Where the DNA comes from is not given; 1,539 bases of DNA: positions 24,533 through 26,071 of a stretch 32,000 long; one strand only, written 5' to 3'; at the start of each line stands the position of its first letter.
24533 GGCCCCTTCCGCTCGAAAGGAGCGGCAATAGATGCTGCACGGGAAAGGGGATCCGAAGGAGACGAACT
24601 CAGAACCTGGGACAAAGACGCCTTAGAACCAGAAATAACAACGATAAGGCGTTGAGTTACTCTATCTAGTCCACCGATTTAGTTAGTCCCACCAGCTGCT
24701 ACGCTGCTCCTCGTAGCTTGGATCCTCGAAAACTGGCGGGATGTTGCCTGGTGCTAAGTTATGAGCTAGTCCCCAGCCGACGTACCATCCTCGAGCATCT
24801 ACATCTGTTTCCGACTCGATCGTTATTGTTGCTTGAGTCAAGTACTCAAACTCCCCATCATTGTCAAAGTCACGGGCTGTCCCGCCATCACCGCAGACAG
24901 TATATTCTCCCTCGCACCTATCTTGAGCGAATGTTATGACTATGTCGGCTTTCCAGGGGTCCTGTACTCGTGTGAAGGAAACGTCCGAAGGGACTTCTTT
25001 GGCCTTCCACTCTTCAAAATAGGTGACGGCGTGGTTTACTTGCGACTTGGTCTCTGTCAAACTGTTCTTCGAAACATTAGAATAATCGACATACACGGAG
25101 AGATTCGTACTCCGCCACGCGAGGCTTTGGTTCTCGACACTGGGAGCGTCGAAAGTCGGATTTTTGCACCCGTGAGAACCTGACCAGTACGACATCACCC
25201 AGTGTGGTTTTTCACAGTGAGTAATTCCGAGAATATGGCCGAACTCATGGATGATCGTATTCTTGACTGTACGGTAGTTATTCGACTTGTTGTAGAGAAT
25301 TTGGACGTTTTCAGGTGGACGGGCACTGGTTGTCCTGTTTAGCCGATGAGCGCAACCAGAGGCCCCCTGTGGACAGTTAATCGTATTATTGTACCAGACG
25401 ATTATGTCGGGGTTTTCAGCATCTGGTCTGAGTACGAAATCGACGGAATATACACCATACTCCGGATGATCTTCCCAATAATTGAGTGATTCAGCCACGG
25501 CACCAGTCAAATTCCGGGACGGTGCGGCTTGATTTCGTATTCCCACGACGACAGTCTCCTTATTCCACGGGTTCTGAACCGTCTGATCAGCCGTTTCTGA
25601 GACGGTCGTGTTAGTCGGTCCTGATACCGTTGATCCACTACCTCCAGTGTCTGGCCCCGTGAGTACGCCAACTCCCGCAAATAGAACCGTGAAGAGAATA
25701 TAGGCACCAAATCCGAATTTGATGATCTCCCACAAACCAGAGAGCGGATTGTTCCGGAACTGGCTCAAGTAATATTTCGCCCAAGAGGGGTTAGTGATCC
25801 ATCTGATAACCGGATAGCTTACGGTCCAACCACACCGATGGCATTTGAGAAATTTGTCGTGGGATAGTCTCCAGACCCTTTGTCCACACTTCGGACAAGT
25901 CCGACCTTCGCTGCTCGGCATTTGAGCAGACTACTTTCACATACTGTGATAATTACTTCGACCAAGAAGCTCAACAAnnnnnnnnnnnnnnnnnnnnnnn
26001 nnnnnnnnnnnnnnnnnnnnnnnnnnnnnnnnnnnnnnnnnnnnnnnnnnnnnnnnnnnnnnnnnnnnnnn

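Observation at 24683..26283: wHTH repressor co-transcribed with a zinc-ribbon/TM/extracellular metzincin: a possible outside-in switch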

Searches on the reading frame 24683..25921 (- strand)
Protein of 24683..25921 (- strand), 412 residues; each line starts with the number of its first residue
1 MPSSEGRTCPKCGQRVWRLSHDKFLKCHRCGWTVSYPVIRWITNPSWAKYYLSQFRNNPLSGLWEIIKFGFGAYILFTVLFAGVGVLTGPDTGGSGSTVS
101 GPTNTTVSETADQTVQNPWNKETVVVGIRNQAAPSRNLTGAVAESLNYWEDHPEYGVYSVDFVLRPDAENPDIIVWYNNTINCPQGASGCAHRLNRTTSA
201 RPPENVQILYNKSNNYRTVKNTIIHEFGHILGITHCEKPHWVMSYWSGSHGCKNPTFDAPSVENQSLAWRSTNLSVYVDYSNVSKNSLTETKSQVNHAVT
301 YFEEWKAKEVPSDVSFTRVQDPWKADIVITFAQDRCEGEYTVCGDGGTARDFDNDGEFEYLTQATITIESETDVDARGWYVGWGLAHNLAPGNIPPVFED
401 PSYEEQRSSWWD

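Call 3: search_protein_families(library=pfam, proteins=[window:24683-25921:-], max_evalue=1)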
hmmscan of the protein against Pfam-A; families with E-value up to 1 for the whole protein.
window:24683-25921:- (412 aa): 14 families
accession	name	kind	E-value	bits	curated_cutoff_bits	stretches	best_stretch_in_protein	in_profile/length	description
PF00413.30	Peptidase_M10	-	5.5e-10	39.8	24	2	189-245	69-134/159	Matrixin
PF12388.14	Peptidase_M57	-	0.00025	21.3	21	1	112-237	26-151/212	Dual-action HEIGH metallo-peptidase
PF07998.17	Peptidase_M54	-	0.0017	18.9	24.4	1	217-245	144-170/194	Peptidase family M54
PF13582.12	Reprolysin_3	-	0.0033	18.4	22.4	1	172-235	64-122/123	Metallo-peptidase family M12B Reprolysin-like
PF12760.12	Zn_ribbon_IS1595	-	0.014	15.8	25.4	1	6-31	18-44/46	Transposase zinc-ribbon domain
PF13688.12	Reprolysin_5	-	0.018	15.7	27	1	169-236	90-158/196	Metallo-peptidase family M12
PF05572.19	Peptidase_M43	-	0.031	14.6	23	1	208-238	58-87/152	Pregnancy-associated plasma protein-A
PF03604.18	Zn_ribbon_RPAB4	-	0.052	13.7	24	1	8-32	2-25/32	DNA directed RNA polymerase, 7 kDa subunit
PF13574.12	Reprolysin_2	-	0.1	12.9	27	1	210-291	116-192/195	Metallo-peptidase family M12B Reprolysin-like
PF23783.1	Zn_ribbon_TiaS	-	0.12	12.6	27.3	1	8-37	3-32/41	TiaS C-terminal zinc ribbon domain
PF17848.7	Zn_ribbon_ACC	-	0.22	12.2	24.5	0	24-35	1-12/26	Acetyl-CoA carboxylase zinc finger domain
PF06262.17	Zincin_1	-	0.25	11.7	22.4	1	217-234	71-88/97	Zincin-like metallopeptidase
PF07282.18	Cas12f1-like_TNB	-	0.53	10.9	26.3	0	7-33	29-49/60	Cas12f1-like, TNB domain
PF13240.11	Zn_Ribbon_1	-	0.57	10.5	25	0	8-14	15-21/23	zinc-ribbon domain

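Call 4: search_protein_families(library=ncbifam, proteins=[window:24683-25921:-], max_evalue=1)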
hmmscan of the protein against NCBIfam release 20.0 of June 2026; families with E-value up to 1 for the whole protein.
window:24683-25921:- (412 aa): 8 families
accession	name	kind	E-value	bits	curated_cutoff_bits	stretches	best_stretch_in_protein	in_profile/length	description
NF033823.0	archmetzin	subfamily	5.8e-06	26.4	145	1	214-245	117-148/170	archaemetzincin family Zn-dependent metalloprotease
NF041905.1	MXAN_2677_2678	equivalog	0.00073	18.6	250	1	219-244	184-209/283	myxosortase-dependent metalloprotease, MXAN_2677/MXAN_2678 family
NF001669.0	PRK00432.1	equivalog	0.0066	16.4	54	1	7-33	27-52/58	30S ribosomal protein S27ae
TIGR03935.1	fragilysin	equivalog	0.054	12.4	190.7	1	214-248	333-368/386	fragilysin family metalloproteinase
NF033824.1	Myxo_non_zincin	equivalog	0.14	11.9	250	1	216-245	118-147/174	non-proteolytic archaemetzincin-like protein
NF038384.1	zinc_YnfU_fam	subfamily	0.24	11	36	0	8-31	18-45/52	YnfU family zinc-binding protein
NF040849.1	tRNAmod_TiaS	equivalog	0.25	9.8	600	1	8-34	355-379/422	tRNA(Ile2) 2-agmatinylcytidine synthetase TiaS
NF004067.0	PRK05580.1-4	equivalog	0.3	9.4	763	1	8-37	449-478/737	primosomal protein N'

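Call 7: find_homologous_proteins(query=window:24683-25921:-)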
Query window:24683-25921:- (412 aa): 12 proteins with E <= 0.001 among 1686 candidates.
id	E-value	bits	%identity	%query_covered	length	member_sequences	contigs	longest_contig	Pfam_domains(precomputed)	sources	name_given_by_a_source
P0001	3.7e-248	842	100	87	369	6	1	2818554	PF00413.31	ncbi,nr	ncbi:hypothetical protein GL213_14515 [Halogeometricum borinquense]|nr:hypothetical protein GL213_14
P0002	4.3e-172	591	60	96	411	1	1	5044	PF00413.31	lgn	-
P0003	2.2e-101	358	43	98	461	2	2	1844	PF00413.31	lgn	-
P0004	3.9e-98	347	50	72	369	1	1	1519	PF00413.31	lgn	-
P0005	7.5e-97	343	49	78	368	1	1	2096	PF00413.31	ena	-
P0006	8.8e-93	330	47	78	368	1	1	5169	PF00413.31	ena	-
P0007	5.3e-92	327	47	72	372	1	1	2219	PF00413.31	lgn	-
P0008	4.2e-89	317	46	80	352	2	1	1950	PF00413.31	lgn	-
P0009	2.0e-85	305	47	70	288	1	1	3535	PF00413.31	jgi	-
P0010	2.0e-84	302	44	78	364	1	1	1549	PF00413.31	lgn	-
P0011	1.7e-43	167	36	72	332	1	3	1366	PF00413.31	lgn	-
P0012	1.4e-22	98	42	32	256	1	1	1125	PF00188.33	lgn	-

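Call 10: find_encoding_contigs(protein=P0002, flank=5000)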
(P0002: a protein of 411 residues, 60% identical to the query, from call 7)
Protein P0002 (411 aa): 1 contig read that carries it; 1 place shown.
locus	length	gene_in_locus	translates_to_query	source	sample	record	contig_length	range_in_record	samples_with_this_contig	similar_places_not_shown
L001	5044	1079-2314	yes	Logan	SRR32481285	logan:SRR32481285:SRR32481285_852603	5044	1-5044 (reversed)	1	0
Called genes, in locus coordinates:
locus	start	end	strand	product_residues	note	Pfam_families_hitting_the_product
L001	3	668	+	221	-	?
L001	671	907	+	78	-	-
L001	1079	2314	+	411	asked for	PF00413:Peptidase_M10 (faint)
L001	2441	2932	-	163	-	-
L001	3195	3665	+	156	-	-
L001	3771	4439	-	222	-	PF13643:DUF4145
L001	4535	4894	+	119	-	-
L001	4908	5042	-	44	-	?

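Call 11: find_encoding_contigs(protein=P0006, flank=5000)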
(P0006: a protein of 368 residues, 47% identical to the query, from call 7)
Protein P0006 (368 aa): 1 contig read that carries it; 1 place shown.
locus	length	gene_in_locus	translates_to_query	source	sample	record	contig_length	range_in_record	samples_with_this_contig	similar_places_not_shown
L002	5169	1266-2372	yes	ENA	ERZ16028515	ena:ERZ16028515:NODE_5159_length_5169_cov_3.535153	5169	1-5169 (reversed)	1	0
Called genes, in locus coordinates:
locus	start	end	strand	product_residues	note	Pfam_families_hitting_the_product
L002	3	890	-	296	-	?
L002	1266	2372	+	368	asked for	PF00413:Peptidase_M10 (faint)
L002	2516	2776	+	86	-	PF26071:DUF8028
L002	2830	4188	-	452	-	PF02655:ATP-grasp_3, PF08443:RimK, PF02955:GSH-S_ATP, PF05618:RimB-like (weak)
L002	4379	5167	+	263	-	?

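Call 12: find_encoding_contigs(protein=P0009, flank=5000)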
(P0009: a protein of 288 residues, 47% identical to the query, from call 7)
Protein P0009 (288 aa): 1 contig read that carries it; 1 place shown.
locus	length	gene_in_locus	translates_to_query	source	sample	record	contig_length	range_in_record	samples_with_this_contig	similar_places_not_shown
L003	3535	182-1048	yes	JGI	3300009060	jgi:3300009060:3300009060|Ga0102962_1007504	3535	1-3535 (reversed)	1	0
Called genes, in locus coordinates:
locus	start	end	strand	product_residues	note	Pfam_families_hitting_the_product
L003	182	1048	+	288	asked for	PF00413:Peptidase_M10 (faint)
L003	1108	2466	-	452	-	PF02655:ATP-grasp_3, PF08443:RimK, PF02955:GSH-S_ATP, PF05618:RimB-like (weak)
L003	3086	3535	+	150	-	?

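Call 15: find_related_loci(query=A1, collection=genome_contigs, flank=6000)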
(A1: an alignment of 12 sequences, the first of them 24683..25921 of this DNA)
Query A1 (412 aa) in genome_contigs; peptide patterns used: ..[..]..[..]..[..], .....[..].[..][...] (x = any residue, [..] = any of these).
600 stretches matched a pattern (row limit reached: there are more); 6 encode a relative of the query (tblastn E <= 1e-3); 6 distinct loci.
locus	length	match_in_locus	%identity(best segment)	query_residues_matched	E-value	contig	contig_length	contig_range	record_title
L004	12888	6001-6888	31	117-412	1e-37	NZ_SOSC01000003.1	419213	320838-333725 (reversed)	Halorientalis salina strain NEN8 Scaffold3_1, whole genome shotgun sequence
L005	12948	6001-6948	28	92-411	5e-31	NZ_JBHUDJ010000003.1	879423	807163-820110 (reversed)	Halorientalis brevis strain CGMCC 1.12125 platanus_K_17_124_3, whole genome shotgun sequence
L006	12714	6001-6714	26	5-243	6e-12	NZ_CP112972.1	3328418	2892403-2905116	Halovenus salina strain JCM 30072 chromosome, complete genome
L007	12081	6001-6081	59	219-245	8e-6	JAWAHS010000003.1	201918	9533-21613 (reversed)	MAG: Ignisphaera sp. isolate SRBZ-1_201808_bins_18 SRBZ-1_201808_bins_18_scaffold_3, whole genome shotgun sequence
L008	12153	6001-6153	38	208-256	9e-6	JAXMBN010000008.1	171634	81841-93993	MAG: Pirellulales bacterium isolate STL-PLA37 C4.49.fa-8, whole genome shotgun sequence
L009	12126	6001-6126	36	191-243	1e-5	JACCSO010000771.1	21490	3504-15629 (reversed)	MAG: Nannocystis sp. isolate MGR_bin50 SD2897-2912_k127_6931961, whole genome shotgun sequence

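Call 28: search_protein_representatives(alignment_id=A1)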
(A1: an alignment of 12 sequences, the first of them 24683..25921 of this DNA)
Query: 12 sequences, 364 profile positions. Proteins with E-value up to 0.001 (for the whole library): 786; up to 1e-10: 485; up to 1e-30: 272. The best 150 are listed.
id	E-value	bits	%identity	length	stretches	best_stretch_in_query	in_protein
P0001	3.5e-164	562.3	-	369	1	6-362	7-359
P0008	3.8e-151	519.4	-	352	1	17-364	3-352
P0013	8.7e-143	491.9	-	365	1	6-364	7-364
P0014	4.5e-131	453.3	-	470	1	29-364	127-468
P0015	2.5e-111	388.4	-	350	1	57-364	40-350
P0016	3.8e-100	351.6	-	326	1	76-364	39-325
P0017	7.4e-100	350.6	-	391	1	48-363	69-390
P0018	2.1e-92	326.1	-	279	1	93-364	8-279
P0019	4.5e-92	325.0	-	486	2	64-364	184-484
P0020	1.5e-90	320.0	-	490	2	68-362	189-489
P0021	4.3e-89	315.2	-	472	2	38-364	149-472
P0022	5.8e-89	314.8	-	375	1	22-352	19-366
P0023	6.8e-88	311.3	-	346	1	18-364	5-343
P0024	9.9e-88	310.7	-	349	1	21-364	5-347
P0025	1.0e-87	310.7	-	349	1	20-364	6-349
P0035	9.5e-82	291.0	-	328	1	58-363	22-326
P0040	1.4e-80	287.2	-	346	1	20-364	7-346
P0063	1.6e-71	257.4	-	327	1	68-364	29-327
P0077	1.4e-68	247.7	-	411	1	16-363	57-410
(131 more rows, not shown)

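Call 30: find_encoding_contigs(protein=P0001, flank=10000)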
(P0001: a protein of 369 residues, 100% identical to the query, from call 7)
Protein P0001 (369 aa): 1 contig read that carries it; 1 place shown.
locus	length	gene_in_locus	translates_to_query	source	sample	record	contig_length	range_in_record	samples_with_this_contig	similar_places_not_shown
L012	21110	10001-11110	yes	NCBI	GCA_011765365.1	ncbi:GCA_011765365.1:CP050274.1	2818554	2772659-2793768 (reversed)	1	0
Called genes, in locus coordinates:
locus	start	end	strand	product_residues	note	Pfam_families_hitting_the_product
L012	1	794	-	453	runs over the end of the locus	PF01595:CNNM, PF00571:CBS, PF03471:CorC_HlyC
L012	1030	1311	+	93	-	PF00462:Glutaredoxin, PF13417:GST_N_3, PF13409:GST_N_2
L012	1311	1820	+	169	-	PF08534:Redoxin (weak), PF00578:AhpC-TSA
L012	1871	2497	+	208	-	PF01300:Sua5_yciO_yrdC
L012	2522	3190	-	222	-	-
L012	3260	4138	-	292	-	PF01602:Adaptin_N (weak), PF12717:Cnd1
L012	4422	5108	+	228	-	PF00226:DnaJ, PF00111:Fer2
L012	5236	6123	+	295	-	PF25231:DUF7847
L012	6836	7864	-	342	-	PF00589:Phage_integrase (weak)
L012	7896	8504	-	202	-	-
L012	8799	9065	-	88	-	-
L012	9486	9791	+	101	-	-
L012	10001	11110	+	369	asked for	PF00413:Peptidase_M10 (faint)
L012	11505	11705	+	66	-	PF09954:DUF2188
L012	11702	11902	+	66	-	-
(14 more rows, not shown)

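Call 31: find_encoding_contigs(protein=P0003, flank=5000)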
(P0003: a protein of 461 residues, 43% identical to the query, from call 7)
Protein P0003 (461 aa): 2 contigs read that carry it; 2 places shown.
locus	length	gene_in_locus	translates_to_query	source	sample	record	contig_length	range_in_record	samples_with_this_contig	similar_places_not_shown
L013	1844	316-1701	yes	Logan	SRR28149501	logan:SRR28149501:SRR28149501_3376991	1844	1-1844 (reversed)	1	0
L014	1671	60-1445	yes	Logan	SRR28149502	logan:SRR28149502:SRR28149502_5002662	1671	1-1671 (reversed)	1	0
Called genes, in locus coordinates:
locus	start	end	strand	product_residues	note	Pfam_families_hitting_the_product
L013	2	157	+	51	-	?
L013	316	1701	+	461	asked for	PF00413:Peptidase_M10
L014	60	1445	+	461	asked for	PF00413:Peptidase_M10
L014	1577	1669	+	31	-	?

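Call 32: find_encoding_contigs(protein=P0014, flank=6000)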
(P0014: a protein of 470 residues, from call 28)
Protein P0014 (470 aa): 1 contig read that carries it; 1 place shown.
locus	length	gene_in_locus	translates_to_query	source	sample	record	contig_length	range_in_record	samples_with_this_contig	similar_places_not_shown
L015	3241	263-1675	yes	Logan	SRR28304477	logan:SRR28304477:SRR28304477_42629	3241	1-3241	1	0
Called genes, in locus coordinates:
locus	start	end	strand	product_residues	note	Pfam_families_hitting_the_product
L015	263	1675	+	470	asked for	PF00413:Peptidase_M10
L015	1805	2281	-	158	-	-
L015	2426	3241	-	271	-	?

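Call 33: find_encoding_contigs(protein=P0077, flank=6000)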
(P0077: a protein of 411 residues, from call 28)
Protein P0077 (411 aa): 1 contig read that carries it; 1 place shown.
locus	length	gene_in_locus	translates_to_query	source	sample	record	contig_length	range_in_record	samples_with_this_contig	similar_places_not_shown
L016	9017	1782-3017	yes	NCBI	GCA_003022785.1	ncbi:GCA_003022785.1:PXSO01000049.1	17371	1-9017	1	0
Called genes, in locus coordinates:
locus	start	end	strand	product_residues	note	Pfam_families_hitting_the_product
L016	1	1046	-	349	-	?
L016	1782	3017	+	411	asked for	-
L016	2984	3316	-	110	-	PF18902:DUF5658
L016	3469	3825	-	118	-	-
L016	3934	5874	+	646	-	PF00176:SNF2-rel_dom, PF00270:DEAD, PF04851:ResIII, PF16203:ERCC3_RAD25_C, PF00271:Helicase_C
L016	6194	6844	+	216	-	PF02586:SRAP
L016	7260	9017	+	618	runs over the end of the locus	PF09843:DUF2070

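Call 49: find_related_loci(query=A1, collection=viral_contigs, flank=6000)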
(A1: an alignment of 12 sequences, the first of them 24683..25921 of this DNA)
Query A1 (412 aa) in viral_contigs; peptide patterns used: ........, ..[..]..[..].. (x = any residue, [..] = any of these).
300 stretches matched a pattern; 6 encode a relative of the query (tblastn E <= 1e-3); 6 distinct loci.
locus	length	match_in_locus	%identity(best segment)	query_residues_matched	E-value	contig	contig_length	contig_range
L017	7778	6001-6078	50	219-244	2e-5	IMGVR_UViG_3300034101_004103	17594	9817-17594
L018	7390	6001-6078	50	219-244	2e-5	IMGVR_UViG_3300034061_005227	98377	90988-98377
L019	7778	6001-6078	50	219-244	2e-5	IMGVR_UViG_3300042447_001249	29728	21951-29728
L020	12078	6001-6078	50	219-244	2e-5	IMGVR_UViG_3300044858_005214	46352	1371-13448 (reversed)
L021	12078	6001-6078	50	219-244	2e-5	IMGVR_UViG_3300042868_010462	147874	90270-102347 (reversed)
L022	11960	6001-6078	50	219-244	2e-5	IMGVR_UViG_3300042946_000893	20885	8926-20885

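Call 53: predict_structure(alignment_id=A1)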
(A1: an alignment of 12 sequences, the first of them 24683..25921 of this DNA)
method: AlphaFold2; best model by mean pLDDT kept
length: 412 residues; sequences in the alignment: 12
mean_pLDDT: 70.6   pTM: 0.64
mean pLDDT of the five models: 70.6, 68.4, 67.6, 66.3, 59.9
residues with pLDDT >= 90: 81; 70-90: 154; 50-70: 108; < 50: 69
segments of 3 or more residues with pLDDT < 50: 1-6, 18-22, 35-47, 83-113, 247-250, 258-265
pLDDT, mean of each block of 10 residues (from residue 1): 44 60 58 44 44 56 65 72 43 30 31 65 91 77 94 86 93 90 73 84 89 84 91 82 58 52 51 86 93 89 63 77 90 84 69 60 83 87 82 74 56 59
secondary structure, 60 per line:
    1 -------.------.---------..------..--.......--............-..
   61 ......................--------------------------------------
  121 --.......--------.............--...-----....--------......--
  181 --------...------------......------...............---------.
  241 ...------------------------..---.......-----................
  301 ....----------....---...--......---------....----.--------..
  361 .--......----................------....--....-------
elements in order: H37-43 H46-57 H59-82 E123-129 H138-150 E161-164 E173-178 E189-191 E204-209 H216-230 H240-243 E273-279 H285-304 E315-318 E327-332 E342-345 E359-361 E364-369 H374-389 H396-399 H402-405
